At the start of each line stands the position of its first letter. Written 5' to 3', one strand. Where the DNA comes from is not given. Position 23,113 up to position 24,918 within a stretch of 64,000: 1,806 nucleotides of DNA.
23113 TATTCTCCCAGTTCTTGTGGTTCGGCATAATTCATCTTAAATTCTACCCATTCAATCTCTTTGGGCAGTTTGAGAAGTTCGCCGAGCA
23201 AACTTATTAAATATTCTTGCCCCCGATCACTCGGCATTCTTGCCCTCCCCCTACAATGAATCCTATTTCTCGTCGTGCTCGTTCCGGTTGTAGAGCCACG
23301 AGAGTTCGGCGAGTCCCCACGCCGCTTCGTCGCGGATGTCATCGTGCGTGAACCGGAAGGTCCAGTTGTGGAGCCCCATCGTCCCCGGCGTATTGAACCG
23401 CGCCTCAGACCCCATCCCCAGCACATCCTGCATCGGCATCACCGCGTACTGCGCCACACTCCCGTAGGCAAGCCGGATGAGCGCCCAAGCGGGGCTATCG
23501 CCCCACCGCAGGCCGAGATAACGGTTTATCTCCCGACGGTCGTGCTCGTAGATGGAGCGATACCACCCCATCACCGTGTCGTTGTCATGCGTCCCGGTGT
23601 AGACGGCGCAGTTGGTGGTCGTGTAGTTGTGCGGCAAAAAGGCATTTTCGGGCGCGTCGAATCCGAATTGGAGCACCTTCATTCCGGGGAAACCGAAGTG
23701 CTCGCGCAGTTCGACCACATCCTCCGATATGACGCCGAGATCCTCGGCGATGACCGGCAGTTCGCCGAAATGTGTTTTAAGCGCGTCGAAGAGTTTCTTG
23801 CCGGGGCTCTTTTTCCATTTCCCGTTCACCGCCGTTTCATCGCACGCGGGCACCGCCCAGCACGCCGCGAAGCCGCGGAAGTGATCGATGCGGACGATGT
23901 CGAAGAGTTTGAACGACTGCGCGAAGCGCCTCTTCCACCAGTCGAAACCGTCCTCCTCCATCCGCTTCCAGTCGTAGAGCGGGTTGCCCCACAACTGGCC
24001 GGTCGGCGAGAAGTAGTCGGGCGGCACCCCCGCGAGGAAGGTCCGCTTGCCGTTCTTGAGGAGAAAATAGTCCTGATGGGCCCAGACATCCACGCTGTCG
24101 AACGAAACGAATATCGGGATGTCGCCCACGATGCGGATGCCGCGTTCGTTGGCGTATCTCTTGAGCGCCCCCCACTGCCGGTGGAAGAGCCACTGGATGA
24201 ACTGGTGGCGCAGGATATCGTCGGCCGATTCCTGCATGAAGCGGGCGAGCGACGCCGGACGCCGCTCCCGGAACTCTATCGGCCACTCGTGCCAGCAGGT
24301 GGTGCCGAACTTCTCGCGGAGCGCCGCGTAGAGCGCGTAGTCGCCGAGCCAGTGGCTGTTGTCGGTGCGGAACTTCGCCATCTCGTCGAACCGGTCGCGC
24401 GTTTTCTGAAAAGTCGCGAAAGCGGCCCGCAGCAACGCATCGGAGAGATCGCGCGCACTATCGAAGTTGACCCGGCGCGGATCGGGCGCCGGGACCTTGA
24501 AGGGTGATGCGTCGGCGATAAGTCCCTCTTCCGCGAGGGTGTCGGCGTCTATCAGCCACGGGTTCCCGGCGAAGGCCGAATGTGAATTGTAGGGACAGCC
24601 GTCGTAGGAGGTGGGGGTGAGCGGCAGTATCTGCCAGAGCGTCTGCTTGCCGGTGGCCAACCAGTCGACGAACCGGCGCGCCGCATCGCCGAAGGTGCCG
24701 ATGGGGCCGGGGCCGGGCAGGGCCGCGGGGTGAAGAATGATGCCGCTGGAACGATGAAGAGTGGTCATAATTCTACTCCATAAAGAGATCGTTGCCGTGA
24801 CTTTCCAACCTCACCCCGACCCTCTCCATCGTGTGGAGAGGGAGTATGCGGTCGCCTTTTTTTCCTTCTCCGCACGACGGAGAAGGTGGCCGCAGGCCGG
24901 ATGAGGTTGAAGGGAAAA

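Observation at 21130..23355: AT-rich insertion at the 3' end of malQ, bracketed by a decayed duplicate of the malQ terminus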

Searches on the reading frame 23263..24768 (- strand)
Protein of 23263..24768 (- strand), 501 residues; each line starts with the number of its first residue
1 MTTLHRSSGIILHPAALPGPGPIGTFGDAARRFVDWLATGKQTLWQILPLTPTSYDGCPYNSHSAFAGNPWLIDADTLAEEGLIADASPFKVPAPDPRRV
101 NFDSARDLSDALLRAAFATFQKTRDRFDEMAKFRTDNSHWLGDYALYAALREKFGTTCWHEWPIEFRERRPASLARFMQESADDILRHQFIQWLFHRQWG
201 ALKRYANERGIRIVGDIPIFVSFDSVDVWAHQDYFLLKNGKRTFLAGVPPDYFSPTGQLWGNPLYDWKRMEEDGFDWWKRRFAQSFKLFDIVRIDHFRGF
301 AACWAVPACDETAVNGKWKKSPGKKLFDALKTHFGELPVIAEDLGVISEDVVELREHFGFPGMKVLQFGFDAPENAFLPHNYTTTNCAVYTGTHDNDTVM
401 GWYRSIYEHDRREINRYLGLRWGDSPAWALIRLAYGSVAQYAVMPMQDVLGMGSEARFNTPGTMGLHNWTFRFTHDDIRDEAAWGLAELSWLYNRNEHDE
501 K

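Call 9: search_protein_families(library=pfam, proteins=[window:23263-24768:-], max_evalue=0.01)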
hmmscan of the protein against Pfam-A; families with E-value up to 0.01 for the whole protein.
window:23263-24768:- (501 aa): 1 family
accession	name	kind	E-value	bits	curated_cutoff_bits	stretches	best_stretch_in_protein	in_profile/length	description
PF02446.23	Glyco_hydro_77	-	3.3e-169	564.1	25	1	12-477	1-463/465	4-alpha-glucanotransferase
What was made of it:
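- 23263..24768 (-): malQ (4-alpha-glucanotransferase, GH77), 501 aa, ending ...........*. It forms one wall of the cargo slot. Pfam PF02446, E 3e-169 (call 9).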

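Call 11: find_related_loci(query=window:23263-24768:-, collection=genome_contigs, flank=10000)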
Query window:23263-24768:- (501 aa) in genome_contigs; peptide patterns used: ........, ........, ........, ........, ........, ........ (x = any residue, [..] = any of these).
408 stretches matched a pattern; 392 encode a relative of the query (tblastn E <= 1e-3); the best 80 are kept; 79 distinct loci.
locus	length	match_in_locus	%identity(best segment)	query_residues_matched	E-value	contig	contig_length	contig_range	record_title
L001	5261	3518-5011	91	3-500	0e+0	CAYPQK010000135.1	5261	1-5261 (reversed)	MAG TPA_asm: uncultured Spirochaetales bacterium isolate binchicken_co220_184 genome assembly, contig: NODE_10562_length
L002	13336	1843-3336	90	3-500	0e+0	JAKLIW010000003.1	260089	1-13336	MAG: bacterium isolate RA.bin96 RA.bin96_3, whole genome shotgun sequence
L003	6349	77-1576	83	1-500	0e+0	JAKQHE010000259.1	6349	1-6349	MAG: bacterium isolate USDE_metabat.136 k141_1744413, whole genome shotgun sequence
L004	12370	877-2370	82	3-500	0e+0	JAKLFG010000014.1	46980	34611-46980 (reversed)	MAG: bacterium isolate RA.bin151 RA.bin151_14, whole genome shotgun sequence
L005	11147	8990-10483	75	3-500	0e+0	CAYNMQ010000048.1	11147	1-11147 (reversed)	MAG TPA_asm: uncultured Spirochaetales bacterium isolate SRP167436_co1_156 genome assembly, contig: NODE_9790_length_111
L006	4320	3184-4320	70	1-379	0e+0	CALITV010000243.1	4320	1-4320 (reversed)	MAG: uncultured bacterium isolate R1_Bin_METABAT__209_1 genome assembly, contig: c_000001143085, whole genome shotgun se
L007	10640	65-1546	48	5-495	2e-144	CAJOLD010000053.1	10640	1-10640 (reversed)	uncultured Lachnospiraceae bacterium isolate Reindeer_1_mag_96 genome assembly, contig: scaffold_7464, whole genome shot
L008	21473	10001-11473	48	6-495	3e-144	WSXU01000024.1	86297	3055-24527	MAG: Bacteroidetes bacterium isolate X3_MaxBin.031 scaffold_593, whole genome shotgun sequence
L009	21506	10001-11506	48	6-495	5e-144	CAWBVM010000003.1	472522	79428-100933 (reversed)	MAG: Terriglobales bacterium isolate MFD04580.bin.2.5 genome assembly, contig: contig_19723, whole genome shotgun sequen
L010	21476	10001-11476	46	5-497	2e-143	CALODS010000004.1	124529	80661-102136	MAG: uncultured Clostridia bacterium isolate LOGT_bin.0251 genome assembly, contig: contig_47329, whole genome shotgun s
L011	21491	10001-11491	46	6-501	2e-143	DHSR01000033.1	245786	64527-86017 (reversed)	MAG TPA_asm: Bacteroidales bacterium UBA5281 UBA5281_contig_95, whole genome shotgun sequence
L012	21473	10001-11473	45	4-495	2e-143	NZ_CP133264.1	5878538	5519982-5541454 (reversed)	Clostridium sp. OS1-26 chromosome, complete genome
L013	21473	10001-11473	45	4-495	8e-143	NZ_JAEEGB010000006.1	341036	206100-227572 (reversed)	Clostridium aciditolerans strain DSM 17425 DSM17425_contig_6, whole genome shotgun sequence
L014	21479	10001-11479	45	2-495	2e-142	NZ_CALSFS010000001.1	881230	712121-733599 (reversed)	Clostridium sp. Marseille-Q2269 contig00001, whole genome shotgun sequence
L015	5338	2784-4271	45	4-497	1e-143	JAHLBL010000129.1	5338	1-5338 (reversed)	MAG: bacterium isolate bin66 Scaffold129, whole genome shotgun sequence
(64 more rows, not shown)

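Call 42: search_protein_families(library=pfam, proteins=[L004:2413-2853:+, L004:2961-4628:+, L003:1588-2202:+, L002:3382-4392:+, L002:4512-4766:-, L002:4763-5092:-], max_evalue=0.01)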
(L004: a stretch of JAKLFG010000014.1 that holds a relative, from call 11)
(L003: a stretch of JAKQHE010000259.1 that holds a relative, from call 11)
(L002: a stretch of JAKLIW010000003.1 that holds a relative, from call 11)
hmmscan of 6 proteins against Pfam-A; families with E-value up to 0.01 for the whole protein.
L004:2413-2853:+ (146 aa): 1 family
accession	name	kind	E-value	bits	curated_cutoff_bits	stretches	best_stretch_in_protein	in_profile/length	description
PF01230.28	HIT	-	4.2e-05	24.5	21.5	1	36-103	25-97/98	HIT domain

L004:2961-4628:+ (555 aa): 0 families

L003:1588-2202:+ (204 aa): 0 families

L002:3382-4392:+ (336 aa): 0 families

L002:4512-4766:- (84 aa): 2 families
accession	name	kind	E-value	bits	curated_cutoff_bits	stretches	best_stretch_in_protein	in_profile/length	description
PF06769.20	YoeB_toxin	-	2.6e-36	123.9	27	1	5-84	1-80/80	YoeB-like toxin of bacterial type II toxin-antitoxin system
PF05016.21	ParE_toxin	-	8.6e-05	23.5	23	1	11-81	16-83/89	ParE toxin of type II toxin-antitoxin system, parDE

L002:4763-5092:- (109 aa): 2 families
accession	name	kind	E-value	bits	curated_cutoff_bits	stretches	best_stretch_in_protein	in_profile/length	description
PF02604.26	PhdYeFM_antitox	-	3.2e-23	81.7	29.8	1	27-97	1-71/74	Antitoxin Phd_YefM, type II toxin-antitoxin system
PF12910.14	PHD_like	-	0.0019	18.6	27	1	28-75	3-51/141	Antitoxin of toxin-antitoxin, RelE / RelB, TA system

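Call 65: find_homologous_proteins(query=window:23263-24768:-, max_evalue=1e-100)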
Query window:23263-24768:- (501 aa): 7966 proteins with E <= 1e-100 among 8000 candidates; the best 120 are listed.
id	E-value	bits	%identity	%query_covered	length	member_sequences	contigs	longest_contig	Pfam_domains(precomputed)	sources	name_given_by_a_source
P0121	0.0e+0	1117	91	99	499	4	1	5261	PF02446.24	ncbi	-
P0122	8.1e-297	1003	82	99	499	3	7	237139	PF02446.24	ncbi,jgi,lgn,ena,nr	ncbi:MAG TPA: 4-alpha-glucanotransferase [bacterium]|nr:4-alpha-glucanotransferase [bacterium]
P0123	7.2e-290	980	80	100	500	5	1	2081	PF02446.24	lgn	-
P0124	8.0e-275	931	75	99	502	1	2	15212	PF02446.24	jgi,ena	-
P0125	5.8e-271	918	75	98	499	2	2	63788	PF02446.24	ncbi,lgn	-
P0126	3.4e-200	684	58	99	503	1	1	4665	PF02446.24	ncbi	-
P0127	1.7e-175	603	51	98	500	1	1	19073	PF02446.24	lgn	-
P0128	1.7e-173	596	53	98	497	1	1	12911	PF02446.24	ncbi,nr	ncbi:MAG: 4-alpha-glucanotransferase [Deltaproteobacteria bacterium]|nr:4-alpha-glucanotransferase [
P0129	2.0e-173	596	55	97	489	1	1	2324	PF02446.24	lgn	-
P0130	3.2e-163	562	53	98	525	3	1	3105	PF02446.24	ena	-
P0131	2.2e-161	556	54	91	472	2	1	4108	PF02446.24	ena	-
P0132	8.2e-160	551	50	98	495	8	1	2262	PF02446.24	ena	-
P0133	1.1e-159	551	52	97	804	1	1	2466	PF02446.24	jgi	jgi:4-alpha-glucanotransferase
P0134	5.2e-158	545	51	98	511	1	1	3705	PF02446.24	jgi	jgi:4-alpha-glucanotransferase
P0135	1.3e-157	544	50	99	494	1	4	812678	PF02446.24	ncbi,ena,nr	ncbi:MAG: 4-alpha-glucanotransferase [Anaerolineales bacterium]|nr:4-alpha-glucanotransferase [Anaer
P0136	1.7e-157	543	50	98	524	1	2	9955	PF02446.24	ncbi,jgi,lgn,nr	ncbi:MAG: 4-alpha-glucanotransferase [Chloroflexota bacterium]|nr:4-alpha-glucanotransferase [Chloro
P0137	1.8e-157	543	52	98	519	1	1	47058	PF02446.24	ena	-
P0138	3.3e-157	542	51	98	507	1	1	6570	PF02446.24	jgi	-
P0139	4.7e-157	542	51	98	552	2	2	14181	PF02446.24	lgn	-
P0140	6.6e-157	541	51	99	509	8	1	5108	PF02446.24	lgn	-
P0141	8.4e-157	541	51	99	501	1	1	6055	PF02446.24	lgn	-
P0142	8.6e-157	541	50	99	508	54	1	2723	PF02446.24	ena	-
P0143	1.2e-156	541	52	98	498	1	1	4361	PF02446.24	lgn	-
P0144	1.2e-156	540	50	99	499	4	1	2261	PF02446.24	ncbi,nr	ncbi:MAG: 4-alpha-glucanotransferase [Armatimonadota bacterium]|nr:4-alpha-glucanotransferase [Armat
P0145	1.7e-156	540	51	98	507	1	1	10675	PF02446.24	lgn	-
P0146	2.8e-156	539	51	99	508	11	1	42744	PF02446.24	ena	-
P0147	3.6e-156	539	50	100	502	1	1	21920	PF02446.24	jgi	-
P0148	4.2e-156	539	50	99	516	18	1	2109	PF02446.24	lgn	-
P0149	5.1e-156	538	52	98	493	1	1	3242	PF02446.24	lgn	-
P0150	6.2e-156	538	51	98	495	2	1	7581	PF02446.24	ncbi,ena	-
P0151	1.0e-155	537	50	98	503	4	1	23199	PF02446.24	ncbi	ncbi:MAG: 4-alpha-glucanotransferase [Roseiflexaceae bacterium]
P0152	1.3e-155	537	49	99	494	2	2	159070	PF02446.24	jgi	-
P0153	1.3e-155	537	51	98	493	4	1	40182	PF02446.24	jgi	jgi:4-alpha-glucanotransferase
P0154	1.8e-155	537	50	98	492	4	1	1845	PF02446.24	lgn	-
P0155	2.1e-155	536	51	98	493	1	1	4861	PF02446.24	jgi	jgi:4-alpha-glucanotransferase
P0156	2.1e-155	536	51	98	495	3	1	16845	PF02446.24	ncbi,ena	-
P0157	2.6e-155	536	50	100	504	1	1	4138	PF02446.24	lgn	-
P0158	3.4e-155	536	51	99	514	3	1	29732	PF02446.24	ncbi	-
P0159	3.4e-155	536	51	99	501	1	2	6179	PF02446.24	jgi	jgi:4-alpha-glucanotransferase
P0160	3.4e-155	536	51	98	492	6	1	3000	PF02446.24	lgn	-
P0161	4.1e-155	535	52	98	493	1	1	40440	PF02446.24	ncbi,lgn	-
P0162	4.2e-155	535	51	99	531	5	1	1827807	PF02446.24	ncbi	ncbi:MAG: 4-alpha-glucanotransferase [Anaerolineae bacterium]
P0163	4.4e-155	535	49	98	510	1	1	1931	PF02446.24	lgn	-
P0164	6.3e-155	535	51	98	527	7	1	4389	PF02446.24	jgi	-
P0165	7.4e-155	535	51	98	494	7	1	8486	PF02446.24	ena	-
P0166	7.4e-155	535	52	98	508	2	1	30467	PF02446.24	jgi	-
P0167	8.0e-155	534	49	98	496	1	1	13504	PF02446.24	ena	-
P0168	8.8e-155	534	52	98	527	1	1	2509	PF02446.24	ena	-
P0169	1.1e-154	534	49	98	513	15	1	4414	PF02446.24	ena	-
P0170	1.4e-154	534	50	98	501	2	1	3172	PF02446.24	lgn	-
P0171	2.4e-154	533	51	98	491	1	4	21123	PF02446.24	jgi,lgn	-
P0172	2.4e-154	533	49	98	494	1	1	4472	PF02446.24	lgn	-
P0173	2.5e-154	533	48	98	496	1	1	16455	PF02446.24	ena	-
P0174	3.1e-154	533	49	98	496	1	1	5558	PF02446.24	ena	-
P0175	3.1e-154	533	52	98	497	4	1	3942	PF02446.24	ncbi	-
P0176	3.3e-154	532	49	98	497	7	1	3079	PF02446.24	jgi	-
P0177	4.4e-154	532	51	98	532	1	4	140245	PF02446.24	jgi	jgi:4-alpha-glucanotransferase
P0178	4.4e-154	532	50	99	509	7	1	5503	PF02446.24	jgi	-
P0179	4.4e-154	532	49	99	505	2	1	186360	PF02446.24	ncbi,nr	ncbi:4-alpha-glucanotransferase [Chloroflexia bacterium SDU3-3]|nr:4-alpha-glucanotransferase [Chlor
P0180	4.5e-154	532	48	98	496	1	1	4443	PF02446.24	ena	-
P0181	4.8e-154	532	50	99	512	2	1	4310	PF02446.24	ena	-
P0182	4.9e-154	532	51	98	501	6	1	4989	PF02446.24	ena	-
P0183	6.9e-154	531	51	98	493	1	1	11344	PF02446.24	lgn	-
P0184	7.2e-154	531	49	98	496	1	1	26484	PF02446.24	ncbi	-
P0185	8.0e-154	531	49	99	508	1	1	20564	PF02446.24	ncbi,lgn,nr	ncbi:MAG: 4-alpha-glucanotransferase [Anaerolineae bacterium]|nr:4-alpha-glucanotransferase [Anaerol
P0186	8.8e-154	531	51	98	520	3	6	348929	PF02446.24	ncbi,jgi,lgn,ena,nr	ncbi:MAG TPA: 4-alpha-glucanotransferase [Planctomycetota bacterium]|nr:4-alpha-glucanotransferase [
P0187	9.7e-154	531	50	98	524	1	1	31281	PF02446.24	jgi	jgi:4-alpha-glucanotransferase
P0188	1.0e-153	531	51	98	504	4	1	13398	PF02446.24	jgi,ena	-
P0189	1.0e-153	531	50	98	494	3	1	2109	PF02446.24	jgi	jgi:4-alpha-glucanotransferase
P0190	1.1e-153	531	50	98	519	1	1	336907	PF02446.24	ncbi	ncbi:MAG TPA: 4-alpha-glucanotransferase [Trueperaceae bacterium]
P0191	1.1e-153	531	50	98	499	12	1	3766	PF02446.24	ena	-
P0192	1.3e-153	530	51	99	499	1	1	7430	PF02446.24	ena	-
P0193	1.5e-153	530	49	99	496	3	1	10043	PF02446.24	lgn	-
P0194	1.5e-153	530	48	98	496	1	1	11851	PF02446.24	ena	-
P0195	1.8e-153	530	51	98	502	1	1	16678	PF02446.24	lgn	-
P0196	1.8e-153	530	50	98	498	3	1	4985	PF02446.24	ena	-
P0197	1.9e-153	530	48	98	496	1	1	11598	PF02446.24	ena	-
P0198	2.1e-153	530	51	98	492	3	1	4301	PF02446.24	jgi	jgi:4-alpha-glucanotransferase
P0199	2.2e-153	530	50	98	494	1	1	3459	PF02446.24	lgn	-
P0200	2.2e-153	530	50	99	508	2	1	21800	PF02446.24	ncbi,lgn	-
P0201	2.3e-153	530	52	98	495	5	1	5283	PF02446.24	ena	-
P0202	2.3e-153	530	48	98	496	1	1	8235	PF02446.24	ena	-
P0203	2.3e-153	530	50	98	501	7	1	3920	PF02446.24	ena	-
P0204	2.4e-153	530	50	98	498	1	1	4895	PF02446.24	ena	-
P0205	2.5e-153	530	49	99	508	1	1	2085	PF02446.24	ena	-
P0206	2.6e-153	529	50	98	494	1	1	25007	PF02446.24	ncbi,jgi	jgi:4-alpha-glucanotransferase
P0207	2.7e-153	529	50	99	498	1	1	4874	PF02446.24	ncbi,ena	-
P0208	2.8e-153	529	50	98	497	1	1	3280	PF02446.24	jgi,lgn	jgi:4-alpha-glucanotransferase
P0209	2.9e-153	529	48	98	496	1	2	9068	PF02446.24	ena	-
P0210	3.1e-153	529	49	98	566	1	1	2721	PF02446.24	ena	-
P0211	3.4e-153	529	52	98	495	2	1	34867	PF02446.24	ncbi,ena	-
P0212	3.4e-153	529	51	98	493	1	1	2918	PF02446.24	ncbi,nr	ncbi:MAG: 4-alpha-glucanotransferase [Anaerolineales bacterium]|nr:4-alpha-glucanotransferase [Anaer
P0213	3.4e-153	529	49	99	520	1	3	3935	PF02446.24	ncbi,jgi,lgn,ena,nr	ncbi:MAG TPA: 4-alpha-glucanotransferase [Anaerolineae bacterium]|nr:4-alpha-glucanotransferase [Ana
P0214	3.6e-153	529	52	98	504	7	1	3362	PF02446.24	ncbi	-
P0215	3.8e-153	529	48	98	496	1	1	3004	PF02446.24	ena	-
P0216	3.9e-153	529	51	98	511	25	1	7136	PF02446.24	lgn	-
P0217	4.6e-153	529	48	98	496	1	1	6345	PF02446.24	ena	-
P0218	4.6e-153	529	48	98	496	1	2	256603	PF02446.24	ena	-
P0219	4.6e-153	529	51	98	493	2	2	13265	PF02446.24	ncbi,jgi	jgi:4-alpha-glucanotransferase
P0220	4.9e-153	529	48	98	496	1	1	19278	PF02446.24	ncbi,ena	-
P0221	5.1e-153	529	50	98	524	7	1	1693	PF02446.24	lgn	-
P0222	5.1e-153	529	51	98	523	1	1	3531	PF02446.24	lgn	-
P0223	5.2e-153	528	48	98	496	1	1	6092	PF02446.24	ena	-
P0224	5.5e-153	528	50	98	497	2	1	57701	PF02446.24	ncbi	-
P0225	5.5e-153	528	48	98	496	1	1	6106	PF02446.24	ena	-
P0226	5.5e-153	528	49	99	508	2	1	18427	PF02446.24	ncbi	-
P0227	5.6e-153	528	48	98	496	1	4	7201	PF02446.24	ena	-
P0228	5.6e-153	528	48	98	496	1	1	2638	PF02446.24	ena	-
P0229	5.8e-153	528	50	98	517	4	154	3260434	PF02446.24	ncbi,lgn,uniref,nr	ncbi:4-alpha-glucanotransferase [Truepera radiovictrix]|uniref:4-alpha-glucanotransferase n=1 Tax=Tr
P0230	5.8e-153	528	48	98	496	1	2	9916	PF02446.24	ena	-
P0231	5.8e-153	528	48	98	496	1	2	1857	PF02446.24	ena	-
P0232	5.9e-153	528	50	98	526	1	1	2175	PF02446.24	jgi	-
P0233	5.9e-153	528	48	98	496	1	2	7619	PF02446.24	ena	-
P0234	6.0e-153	528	48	98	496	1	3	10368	PF02446.24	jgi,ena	-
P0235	6.0e-153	528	48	98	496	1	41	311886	PF02446.24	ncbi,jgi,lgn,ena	-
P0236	6.1e-153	528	48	98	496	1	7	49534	PF02446.24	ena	-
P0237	6.2e-153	528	48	98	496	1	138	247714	PF02446.24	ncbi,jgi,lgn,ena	-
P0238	6.4e-153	528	50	98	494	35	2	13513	PF02446.24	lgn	-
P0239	6.4e-153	528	48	98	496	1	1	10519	PF02446.24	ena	-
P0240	6.5e-153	528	48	98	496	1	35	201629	PF02446.24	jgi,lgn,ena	jgi:4-alpha-glucanotransferase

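Call 66: list_cluster_members(proteins=[P0121, P0122, P0123, P0124, P0125])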
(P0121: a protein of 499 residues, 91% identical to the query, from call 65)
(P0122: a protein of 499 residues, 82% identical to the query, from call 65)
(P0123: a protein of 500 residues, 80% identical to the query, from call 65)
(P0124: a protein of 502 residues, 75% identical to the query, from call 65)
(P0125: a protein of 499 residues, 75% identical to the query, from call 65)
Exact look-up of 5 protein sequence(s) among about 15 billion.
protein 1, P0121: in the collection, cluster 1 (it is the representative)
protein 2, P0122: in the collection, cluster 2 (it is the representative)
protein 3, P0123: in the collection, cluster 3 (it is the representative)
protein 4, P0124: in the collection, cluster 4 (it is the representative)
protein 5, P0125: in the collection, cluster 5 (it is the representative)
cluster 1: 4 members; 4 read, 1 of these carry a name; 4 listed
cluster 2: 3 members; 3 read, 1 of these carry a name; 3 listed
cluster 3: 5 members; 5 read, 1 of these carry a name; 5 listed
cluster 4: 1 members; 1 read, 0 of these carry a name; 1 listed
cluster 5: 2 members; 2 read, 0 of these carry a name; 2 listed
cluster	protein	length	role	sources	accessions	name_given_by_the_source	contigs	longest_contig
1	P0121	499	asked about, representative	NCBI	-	-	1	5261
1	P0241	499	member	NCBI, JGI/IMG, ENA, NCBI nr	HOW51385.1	MAG TPA: 4-alpha-glucanotransferase [bacterium] | 4-alpha-glucanotransferase [bacterium]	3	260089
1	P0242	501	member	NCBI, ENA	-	-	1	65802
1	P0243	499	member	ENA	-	-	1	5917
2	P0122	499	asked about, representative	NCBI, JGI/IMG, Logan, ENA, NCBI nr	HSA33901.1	MAG TPA: 4-alpha-glucanotransferase [bacterium] | 4-alpha-glucanotransferase [bacterium]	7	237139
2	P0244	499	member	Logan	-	-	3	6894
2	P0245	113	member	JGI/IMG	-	-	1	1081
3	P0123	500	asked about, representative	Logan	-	-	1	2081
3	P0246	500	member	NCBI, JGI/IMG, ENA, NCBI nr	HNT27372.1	MAG TPA: 4-alpha-glucanotransferase [bacterium] | 4-alpha-glucanotransferase [bacterium]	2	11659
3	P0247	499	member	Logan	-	-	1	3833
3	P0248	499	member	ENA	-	-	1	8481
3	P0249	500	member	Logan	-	-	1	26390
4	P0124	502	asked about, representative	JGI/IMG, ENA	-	-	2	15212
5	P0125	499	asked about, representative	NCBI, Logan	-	-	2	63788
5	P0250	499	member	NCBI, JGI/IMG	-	-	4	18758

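Call 68: find_encoding_contigs(protein=P0249, flank=8000, max_places=2)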
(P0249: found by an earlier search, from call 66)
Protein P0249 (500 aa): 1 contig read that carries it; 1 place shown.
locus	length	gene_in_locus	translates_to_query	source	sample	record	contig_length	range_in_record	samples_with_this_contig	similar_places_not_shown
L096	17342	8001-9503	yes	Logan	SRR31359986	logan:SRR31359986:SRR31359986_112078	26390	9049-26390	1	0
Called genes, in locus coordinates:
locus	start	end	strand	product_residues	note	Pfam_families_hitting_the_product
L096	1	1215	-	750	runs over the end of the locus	-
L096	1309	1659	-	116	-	PF02627:CMD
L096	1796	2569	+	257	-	PF01791:DeoC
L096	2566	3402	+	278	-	-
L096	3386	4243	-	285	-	PF13237:Fer4_10 (faint), PF12801:Fer4_5 (weak), PF00037:Fer4 (faint), PF12801:Fer4_5 (weak)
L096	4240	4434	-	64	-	-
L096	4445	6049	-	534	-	PF26766:Choice_anch_L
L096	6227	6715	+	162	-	PF00160:Pro_isomerase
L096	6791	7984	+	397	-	PF01773:Nucleos_tra2_N, PF07670:Gate, PF07662:Nucleos_tra2_C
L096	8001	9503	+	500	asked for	PF02446:Glyco_hydro_77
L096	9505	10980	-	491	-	PF01364:Peptidase_C25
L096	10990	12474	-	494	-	-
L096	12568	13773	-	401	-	-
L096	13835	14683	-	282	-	PF00528:BPD_transp_1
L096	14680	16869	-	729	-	PF01547:SBP_bac_1, PF13416:SBP_bac_8, PF00528:BPD_transp_1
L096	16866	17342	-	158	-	?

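Call 69: find_encoding_contigs(protein=P0125, flank=8000, max_places=2)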
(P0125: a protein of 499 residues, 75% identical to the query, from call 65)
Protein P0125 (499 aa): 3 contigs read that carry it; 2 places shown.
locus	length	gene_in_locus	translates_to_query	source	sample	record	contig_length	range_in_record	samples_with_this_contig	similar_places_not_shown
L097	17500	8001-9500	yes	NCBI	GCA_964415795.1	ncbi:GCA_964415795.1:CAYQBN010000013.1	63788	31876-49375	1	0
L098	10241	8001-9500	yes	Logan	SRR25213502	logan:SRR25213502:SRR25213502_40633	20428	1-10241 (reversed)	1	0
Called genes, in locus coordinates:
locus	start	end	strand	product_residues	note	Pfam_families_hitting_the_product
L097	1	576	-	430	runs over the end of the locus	PF01979:Amidohydro_1, PF07969:Amidohydro_3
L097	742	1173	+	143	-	PF07238:PilZ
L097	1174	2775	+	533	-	PF00890:FAD_binding_2, PF01266:DAO, PF01494:FAD_binding_3, PF13450:NAD_binding_8 (weak), PF02910:Succ_DH_flav_C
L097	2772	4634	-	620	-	PF04055:Radical_SAM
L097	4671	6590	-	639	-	PF13646:HEAT_2 (faint), PF03130:HEAT_PBS (faint)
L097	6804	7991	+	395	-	PF01773:Nucleos_tra2_N, PF07670:Gate, PF07662:Nucleos_tra2_C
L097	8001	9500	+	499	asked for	PF02446:Glyco_hydro_77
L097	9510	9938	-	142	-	PF01850:PIN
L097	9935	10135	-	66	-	PF09957:VapB_antitoxin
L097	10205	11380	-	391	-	-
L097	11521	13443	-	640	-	PF00128:Alpha-amylase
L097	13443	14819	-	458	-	PF02264:LamB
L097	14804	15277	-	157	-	-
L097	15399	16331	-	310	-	PF01032:FecCD, PF00950:ABC-3 (faint)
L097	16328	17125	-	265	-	PF13555:AAA_29 (weak), PF00005:ABC_tran, PF02463:SMC_N (faint), PF13304:AAA_21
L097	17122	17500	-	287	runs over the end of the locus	PF01497:Peripla_BP_2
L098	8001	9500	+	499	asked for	PF02446:Glyco_hydro_77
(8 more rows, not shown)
